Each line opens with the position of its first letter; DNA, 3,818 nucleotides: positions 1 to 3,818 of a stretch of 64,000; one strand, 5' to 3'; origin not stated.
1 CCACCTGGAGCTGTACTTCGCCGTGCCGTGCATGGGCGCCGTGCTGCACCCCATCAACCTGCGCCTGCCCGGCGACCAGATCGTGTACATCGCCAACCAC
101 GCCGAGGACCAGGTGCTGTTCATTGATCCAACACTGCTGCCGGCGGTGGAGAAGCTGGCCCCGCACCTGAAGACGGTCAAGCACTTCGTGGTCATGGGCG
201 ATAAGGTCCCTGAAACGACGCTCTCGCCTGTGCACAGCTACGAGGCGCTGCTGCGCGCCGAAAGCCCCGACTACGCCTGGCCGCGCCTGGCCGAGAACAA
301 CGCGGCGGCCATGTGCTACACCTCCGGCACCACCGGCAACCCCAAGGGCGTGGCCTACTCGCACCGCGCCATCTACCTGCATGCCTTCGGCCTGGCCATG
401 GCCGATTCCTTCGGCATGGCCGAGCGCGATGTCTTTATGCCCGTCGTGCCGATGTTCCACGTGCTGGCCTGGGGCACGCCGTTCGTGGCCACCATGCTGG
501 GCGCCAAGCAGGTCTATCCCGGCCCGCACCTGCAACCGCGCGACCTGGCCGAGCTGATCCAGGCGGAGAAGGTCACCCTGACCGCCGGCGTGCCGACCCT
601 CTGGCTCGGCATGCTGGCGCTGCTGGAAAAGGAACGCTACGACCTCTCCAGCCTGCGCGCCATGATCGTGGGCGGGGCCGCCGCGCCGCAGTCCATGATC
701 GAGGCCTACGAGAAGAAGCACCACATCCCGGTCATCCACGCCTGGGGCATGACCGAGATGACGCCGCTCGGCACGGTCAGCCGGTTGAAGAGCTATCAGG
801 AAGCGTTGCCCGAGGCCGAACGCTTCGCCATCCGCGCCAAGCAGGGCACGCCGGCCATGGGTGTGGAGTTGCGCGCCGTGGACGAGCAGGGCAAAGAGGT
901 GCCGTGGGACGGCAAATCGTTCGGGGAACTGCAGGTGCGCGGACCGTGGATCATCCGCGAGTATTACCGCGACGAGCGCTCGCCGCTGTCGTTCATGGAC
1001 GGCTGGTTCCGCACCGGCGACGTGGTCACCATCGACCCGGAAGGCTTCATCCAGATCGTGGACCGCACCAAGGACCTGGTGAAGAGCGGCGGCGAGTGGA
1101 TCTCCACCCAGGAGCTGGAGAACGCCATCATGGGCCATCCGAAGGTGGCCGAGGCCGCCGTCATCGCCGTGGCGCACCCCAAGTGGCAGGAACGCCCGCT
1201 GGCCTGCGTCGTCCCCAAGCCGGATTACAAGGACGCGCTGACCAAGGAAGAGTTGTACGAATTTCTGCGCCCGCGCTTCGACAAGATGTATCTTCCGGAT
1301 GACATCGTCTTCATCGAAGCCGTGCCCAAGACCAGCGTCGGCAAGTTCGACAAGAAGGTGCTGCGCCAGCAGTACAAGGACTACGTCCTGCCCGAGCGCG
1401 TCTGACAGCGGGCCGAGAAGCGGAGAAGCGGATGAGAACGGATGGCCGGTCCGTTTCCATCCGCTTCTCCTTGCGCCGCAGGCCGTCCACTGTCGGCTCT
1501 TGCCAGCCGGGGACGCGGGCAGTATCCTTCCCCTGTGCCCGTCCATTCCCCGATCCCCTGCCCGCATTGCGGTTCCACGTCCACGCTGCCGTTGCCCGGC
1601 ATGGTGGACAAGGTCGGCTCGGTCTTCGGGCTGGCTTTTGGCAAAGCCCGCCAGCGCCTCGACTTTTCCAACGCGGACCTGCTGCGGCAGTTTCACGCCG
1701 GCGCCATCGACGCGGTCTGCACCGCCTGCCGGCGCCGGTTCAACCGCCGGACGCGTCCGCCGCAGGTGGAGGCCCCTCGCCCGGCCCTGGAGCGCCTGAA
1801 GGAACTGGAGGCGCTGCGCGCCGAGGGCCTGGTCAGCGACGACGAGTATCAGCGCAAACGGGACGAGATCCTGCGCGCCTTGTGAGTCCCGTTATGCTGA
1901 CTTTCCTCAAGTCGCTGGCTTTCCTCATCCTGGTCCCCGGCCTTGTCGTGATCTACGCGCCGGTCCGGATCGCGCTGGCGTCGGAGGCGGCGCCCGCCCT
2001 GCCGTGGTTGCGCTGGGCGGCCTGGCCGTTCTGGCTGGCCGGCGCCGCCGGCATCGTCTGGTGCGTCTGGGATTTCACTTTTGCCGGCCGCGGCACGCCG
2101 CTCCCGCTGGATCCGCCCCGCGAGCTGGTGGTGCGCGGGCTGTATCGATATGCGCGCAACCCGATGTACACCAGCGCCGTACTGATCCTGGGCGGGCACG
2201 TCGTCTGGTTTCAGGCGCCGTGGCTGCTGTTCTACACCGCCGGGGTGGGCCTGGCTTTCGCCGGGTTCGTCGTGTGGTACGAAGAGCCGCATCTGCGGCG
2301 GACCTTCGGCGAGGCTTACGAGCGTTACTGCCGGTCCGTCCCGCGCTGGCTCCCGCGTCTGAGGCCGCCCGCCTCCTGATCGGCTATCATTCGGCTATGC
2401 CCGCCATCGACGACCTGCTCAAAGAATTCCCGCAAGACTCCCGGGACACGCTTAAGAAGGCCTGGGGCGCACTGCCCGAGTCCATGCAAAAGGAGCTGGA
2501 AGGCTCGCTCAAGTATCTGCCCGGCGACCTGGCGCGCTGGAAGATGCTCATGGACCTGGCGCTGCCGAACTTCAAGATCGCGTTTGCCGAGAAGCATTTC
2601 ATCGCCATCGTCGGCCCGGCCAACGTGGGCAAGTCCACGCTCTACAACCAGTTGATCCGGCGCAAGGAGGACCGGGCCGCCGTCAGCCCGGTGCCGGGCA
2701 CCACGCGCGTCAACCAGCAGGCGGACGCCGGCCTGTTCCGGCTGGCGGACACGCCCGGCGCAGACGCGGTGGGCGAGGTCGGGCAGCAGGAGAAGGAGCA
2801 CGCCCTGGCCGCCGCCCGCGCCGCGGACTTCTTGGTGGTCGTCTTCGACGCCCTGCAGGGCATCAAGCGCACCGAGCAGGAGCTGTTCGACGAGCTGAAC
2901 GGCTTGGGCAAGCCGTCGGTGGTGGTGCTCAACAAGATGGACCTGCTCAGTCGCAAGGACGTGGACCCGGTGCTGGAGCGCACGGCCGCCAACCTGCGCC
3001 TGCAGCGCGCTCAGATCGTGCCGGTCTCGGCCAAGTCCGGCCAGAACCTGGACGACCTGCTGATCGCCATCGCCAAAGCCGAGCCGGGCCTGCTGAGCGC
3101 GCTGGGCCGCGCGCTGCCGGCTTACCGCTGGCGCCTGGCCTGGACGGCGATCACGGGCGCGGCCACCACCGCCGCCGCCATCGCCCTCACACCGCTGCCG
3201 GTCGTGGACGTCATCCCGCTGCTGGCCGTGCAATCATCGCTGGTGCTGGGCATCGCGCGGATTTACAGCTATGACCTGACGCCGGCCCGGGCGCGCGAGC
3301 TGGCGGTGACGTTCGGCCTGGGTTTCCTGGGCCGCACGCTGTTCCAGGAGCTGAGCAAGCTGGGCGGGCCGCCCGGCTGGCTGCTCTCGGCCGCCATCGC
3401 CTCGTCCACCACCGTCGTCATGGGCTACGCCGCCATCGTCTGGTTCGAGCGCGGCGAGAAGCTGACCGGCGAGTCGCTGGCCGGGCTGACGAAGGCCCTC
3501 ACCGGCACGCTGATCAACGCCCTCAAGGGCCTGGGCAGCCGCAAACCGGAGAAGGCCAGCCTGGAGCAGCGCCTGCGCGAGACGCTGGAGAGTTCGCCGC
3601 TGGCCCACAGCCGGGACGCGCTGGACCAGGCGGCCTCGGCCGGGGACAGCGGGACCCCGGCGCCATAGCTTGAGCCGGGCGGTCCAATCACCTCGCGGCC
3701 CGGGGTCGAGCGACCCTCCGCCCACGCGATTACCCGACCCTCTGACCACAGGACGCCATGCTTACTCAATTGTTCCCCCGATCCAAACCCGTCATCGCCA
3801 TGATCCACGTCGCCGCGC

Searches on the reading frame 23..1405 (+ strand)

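Call 46: search_protein_families(library=pfam, proteins=[window:23-1405:+], max_evalue=0.00001)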
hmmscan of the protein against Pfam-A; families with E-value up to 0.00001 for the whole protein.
window:23-1405:+ (460 aa): 2 families
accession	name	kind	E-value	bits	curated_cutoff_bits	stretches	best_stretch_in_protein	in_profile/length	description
PF00501.34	AMP-binding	-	1.2e-65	222.3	29.9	1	4-315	69-384/384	AMP-binding enzyme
PF13193.12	AMP-binding_C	-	8e-21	75.2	24.5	1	364-441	1-76/76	AMP-binding enzyme C-terminal domain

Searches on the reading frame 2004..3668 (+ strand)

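Call 46: search_protein_families(library=pfam, proteins=[window:2004-3668:+], max_evalue=0.00001)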
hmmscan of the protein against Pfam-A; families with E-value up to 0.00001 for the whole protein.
window:2004-3668:+ (554 aa): 6 families
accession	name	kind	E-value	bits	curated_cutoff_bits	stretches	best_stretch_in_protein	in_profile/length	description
PF01926.29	MMR_HSR1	-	5.5e-20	72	21.9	1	200-311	2-113/113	50S ribosome-binding GTPase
PF00009.33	GTP_EFTU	-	2.9e-14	53.5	26.5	1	268-358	87-184/188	Elongation factor Tu GTP binding domain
PF02421.24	FeoB_N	-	1.2e-12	48.1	27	1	200-354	3-154/156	Ferrous iron transport protein B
PF05128.17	DUF697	-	2e-09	37.9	27.7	1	386-488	30-142/162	Domain of unknown function (DUF697)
PF03193.22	RsgA_GTPase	-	4.1e-07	30.4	30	0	196-253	105-168/174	RsgA GTPase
PF00350.29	Dynamin_N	-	6.9e-06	26.6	27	0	246-312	104-168/168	Dynamin family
